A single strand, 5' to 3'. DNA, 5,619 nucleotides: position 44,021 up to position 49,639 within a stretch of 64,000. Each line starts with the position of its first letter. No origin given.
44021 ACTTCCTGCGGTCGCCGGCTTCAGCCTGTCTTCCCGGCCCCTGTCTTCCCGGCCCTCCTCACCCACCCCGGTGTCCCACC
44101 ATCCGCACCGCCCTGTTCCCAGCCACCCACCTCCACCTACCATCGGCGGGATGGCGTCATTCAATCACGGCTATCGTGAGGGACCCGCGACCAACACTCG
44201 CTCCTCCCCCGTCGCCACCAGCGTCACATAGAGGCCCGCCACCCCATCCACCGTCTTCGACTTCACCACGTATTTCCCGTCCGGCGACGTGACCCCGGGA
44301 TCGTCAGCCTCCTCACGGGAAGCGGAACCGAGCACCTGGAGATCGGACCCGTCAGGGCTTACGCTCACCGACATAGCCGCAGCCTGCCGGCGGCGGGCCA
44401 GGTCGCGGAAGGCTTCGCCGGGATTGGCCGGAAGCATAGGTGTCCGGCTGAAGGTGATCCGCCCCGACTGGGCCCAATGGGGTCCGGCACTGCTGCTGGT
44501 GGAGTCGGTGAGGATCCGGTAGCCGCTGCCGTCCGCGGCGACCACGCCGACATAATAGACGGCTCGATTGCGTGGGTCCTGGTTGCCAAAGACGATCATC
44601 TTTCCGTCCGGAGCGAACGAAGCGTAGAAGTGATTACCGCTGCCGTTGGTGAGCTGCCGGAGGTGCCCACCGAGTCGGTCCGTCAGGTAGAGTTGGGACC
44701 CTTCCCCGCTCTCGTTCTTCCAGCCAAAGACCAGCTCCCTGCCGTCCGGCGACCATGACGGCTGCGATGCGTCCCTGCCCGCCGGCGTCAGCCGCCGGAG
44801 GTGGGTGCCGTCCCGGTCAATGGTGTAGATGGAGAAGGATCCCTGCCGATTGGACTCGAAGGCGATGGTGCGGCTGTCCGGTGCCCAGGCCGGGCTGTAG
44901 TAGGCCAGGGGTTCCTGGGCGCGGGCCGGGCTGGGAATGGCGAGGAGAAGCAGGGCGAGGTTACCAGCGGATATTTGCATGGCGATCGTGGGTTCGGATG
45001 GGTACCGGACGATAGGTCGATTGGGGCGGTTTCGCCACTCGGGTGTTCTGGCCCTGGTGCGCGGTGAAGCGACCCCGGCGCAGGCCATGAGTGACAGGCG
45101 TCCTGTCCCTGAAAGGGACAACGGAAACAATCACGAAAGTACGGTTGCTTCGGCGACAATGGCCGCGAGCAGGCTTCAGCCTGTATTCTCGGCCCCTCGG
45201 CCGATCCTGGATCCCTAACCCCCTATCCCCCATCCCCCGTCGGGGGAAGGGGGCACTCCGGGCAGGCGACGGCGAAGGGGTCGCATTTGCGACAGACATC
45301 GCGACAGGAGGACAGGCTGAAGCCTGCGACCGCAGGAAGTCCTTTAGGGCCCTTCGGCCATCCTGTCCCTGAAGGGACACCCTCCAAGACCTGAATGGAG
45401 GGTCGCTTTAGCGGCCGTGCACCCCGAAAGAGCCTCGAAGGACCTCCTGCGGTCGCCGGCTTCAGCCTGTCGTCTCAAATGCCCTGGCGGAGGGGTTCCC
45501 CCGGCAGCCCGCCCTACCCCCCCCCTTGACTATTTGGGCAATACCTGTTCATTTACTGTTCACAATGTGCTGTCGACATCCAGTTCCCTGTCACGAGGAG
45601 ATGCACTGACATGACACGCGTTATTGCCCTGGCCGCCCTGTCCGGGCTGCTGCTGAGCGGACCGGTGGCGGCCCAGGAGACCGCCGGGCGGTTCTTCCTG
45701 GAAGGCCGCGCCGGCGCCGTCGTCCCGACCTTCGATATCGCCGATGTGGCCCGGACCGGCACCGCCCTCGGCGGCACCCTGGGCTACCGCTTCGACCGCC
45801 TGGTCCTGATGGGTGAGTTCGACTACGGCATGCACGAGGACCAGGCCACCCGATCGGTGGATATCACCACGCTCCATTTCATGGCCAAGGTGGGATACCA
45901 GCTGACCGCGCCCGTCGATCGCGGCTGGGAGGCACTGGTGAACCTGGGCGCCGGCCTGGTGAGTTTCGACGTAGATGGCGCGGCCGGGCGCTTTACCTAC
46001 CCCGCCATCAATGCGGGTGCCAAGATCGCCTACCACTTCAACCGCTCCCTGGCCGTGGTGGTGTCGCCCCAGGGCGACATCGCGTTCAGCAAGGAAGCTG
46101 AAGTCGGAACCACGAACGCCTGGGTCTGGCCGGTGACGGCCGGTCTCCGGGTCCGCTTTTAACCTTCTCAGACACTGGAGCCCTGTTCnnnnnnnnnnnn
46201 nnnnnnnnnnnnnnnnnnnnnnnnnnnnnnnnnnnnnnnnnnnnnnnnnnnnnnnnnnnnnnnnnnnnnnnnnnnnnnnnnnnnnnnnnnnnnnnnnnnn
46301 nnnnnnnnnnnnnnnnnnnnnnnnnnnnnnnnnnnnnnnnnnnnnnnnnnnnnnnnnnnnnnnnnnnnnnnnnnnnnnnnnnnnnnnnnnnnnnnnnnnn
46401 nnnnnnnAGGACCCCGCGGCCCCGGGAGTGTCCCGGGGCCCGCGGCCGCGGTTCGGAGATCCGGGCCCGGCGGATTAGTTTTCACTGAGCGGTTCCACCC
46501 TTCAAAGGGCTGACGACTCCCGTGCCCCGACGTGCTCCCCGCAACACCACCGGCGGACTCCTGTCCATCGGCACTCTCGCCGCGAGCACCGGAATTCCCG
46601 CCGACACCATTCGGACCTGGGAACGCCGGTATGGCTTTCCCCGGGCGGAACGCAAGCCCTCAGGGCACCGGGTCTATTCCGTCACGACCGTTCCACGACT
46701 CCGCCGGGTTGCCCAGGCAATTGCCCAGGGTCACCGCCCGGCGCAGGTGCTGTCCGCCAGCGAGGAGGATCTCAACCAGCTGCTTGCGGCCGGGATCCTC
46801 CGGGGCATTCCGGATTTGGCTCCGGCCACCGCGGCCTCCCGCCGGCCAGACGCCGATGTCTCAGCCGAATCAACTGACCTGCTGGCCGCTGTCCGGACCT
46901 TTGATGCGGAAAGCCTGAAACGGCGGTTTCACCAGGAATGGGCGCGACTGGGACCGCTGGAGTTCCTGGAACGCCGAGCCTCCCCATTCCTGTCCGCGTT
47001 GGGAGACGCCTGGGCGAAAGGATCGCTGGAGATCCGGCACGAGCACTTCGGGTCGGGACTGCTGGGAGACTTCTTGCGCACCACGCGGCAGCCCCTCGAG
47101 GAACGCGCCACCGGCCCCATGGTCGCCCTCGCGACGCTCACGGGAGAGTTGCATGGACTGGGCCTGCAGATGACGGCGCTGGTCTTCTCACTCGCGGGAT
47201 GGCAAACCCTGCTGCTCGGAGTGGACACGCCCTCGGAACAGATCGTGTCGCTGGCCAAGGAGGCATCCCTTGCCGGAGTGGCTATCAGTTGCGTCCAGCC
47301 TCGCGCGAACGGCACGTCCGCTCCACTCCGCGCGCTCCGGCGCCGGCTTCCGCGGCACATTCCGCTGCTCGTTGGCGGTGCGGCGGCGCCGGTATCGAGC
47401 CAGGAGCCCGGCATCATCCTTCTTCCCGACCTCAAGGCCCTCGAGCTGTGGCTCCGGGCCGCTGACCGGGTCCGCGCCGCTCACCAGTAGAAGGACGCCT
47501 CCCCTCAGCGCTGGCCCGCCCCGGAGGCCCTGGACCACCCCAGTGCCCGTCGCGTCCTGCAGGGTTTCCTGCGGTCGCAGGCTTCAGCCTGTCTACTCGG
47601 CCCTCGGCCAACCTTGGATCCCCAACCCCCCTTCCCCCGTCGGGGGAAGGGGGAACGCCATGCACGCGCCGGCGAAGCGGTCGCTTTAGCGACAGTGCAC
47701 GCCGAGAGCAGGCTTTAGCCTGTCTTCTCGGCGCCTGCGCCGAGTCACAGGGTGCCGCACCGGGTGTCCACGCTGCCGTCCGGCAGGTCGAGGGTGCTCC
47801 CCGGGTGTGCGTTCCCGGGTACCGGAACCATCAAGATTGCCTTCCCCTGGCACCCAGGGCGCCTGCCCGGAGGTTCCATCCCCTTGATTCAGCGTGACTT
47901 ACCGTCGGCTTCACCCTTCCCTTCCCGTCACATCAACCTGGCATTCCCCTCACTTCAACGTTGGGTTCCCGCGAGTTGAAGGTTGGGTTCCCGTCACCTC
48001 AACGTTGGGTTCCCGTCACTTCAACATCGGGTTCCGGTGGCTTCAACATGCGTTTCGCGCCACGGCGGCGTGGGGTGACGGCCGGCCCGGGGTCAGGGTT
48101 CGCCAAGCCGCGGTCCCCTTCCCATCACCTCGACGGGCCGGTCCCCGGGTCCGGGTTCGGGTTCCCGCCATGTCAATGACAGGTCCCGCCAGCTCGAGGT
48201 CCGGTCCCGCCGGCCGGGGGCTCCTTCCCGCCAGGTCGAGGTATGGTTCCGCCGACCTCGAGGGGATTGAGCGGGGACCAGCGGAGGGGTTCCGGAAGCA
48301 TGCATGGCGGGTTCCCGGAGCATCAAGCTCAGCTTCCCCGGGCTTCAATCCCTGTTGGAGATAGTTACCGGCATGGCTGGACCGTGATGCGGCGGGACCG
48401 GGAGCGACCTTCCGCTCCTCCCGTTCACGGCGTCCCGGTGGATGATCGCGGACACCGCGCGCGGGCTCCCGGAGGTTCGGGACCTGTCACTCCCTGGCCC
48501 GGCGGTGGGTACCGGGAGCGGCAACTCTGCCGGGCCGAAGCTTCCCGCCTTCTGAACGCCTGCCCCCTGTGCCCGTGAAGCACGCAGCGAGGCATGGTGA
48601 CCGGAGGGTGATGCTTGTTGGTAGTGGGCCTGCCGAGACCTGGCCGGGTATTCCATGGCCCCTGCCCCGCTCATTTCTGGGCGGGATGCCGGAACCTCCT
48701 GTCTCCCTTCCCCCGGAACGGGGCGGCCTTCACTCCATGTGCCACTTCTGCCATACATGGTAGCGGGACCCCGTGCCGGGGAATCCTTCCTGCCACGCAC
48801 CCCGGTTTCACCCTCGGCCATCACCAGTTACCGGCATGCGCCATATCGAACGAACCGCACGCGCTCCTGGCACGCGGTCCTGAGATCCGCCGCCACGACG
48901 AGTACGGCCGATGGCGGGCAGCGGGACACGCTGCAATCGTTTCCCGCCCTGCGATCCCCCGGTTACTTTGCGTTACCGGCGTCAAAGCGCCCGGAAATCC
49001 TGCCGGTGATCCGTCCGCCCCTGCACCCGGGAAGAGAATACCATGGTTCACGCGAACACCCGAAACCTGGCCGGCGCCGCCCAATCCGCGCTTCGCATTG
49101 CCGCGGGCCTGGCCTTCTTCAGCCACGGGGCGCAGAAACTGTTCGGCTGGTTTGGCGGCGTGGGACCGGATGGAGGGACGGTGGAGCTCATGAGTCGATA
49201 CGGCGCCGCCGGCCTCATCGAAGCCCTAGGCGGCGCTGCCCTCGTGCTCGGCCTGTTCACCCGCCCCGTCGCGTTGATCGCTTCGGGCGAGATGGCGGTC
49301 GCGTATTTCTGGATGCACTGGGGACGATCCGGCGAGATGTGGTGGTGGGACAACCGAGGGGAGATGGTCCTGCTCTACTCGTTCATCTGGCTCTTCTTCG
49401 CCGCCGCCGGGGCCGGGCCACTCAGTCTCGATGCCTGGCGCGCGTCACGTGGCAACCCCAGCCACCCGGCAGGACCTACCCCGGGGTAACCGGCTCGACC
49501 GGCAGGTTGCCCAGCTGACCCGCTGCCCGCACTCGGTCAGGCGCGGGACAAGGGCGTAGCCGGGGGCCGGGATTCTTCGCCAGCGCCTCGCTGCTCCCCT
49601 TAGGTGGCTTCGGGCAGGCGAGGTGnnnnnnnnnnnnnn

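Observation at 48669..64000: Spacerless ~7.6-kb inverted duplication centred at ~56,456; the right arm is an indel-riddled copy of the left arm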

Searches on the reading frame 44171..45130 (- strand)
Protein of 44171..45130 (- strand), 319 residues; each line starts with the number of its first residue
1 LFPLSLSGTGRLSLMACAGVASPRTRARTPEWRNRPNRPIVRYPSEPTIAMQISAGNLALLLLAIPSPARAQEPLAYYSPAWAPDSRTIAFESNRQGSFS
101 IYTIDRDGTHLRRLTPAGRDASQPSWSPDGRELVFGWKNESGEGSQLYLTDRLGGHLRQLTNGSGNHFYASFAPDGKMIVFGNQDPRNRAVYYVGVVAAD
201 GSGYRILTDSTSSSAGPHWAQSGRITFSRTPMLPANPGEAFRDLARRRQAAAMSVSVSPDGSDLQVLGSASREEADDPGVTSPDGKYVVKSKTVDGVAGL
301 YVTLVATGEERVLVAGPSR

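Call 25: search_protein_families(library=pfam, proteins=[window:44171-45130:-], max_evalue=0.0001)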
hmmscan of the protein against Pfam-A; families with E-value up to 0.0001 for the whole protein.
window:44171-45130:- (319 aa): 1 family
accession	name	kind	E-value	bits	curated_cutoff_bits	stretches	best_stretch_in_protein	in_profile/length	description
PF07676.18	PD40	-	7.7e-23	80.3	20.9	2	78-102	12-37/38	WD40-like Beta Propeller Repeat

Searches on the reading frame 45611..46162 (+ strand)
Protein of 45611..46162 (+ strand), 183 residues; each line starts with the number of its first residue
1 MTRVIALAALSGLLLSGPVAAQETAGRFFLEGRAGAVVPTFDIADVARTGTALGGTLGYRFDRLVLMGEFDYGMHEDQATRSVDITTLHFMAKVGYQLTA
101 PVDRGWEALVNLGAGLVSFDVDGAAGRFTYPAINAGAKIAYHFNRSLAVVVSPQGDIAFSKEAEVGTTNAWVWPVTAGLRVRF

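Call 25: search_protein_families(library=pfam, proteins=[window:45611-46162:+], max_evalue=0.0001)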
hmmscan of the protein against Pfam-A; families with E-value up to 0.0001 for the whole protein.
window:45611-46162:+ (183 aa): 1 family
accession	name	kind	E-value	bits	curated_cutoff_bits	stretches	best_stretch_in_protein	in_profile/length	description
PF13505.12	OMP_b-brl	-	6.4e-12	46.4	28.7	1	8-155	2-152/175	Outer membrane protein beta-barrel domain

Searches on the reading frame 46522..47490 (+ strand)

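Call 6: search_protein_families(library=pfam, proteins=[window:46522-47490:+], max_evalue=0.01)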
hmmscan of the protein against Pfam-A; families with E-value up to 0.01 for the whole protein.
window:46522-47490:+ (322 aa): 4 families
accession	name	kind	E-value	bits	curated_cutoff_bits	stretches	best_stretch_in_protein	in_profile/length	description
PF02310.24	B12-binding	-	7.1e-12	45.7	32.1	1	201-294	3-96/121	B12 binding domain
PF13411.12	MerR_1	-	2.7e-10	40.7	21.6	1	15-74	2-60/69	MerR HTH family regulatory protein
PF00376.29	MerR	-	9.2e-09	35.4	28.2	1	15-52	1-38/38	MerR family regulatory protein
PF02607.22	B12-binding_2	-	0.00027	21.5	23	1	119-178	4-63/74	B12 binding domain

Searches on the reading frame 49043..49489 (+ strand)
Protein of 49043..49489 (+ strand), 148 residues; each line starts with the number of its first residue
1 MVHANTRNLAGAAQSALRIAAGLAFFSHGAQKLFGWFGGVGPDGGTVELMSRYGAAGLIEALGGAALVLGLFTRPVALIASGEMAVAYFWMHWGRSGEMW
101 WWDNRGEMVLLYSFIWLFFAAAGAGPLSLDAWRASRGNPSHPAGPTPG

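Call 25: search_protein_families(library=pfam, proteins=[window:49043-49489:+], max_evalue=0.0001)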
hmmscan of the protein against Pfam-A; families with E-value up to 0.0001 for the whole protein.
window:49043-49489:+ (148 aa): 1 family
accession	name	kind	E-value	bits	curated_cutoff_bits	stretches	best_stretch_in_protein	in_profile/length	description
PF07681.17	DoxX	-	2.2e-14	54.3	23.6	1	15-93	3-85/85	DoxX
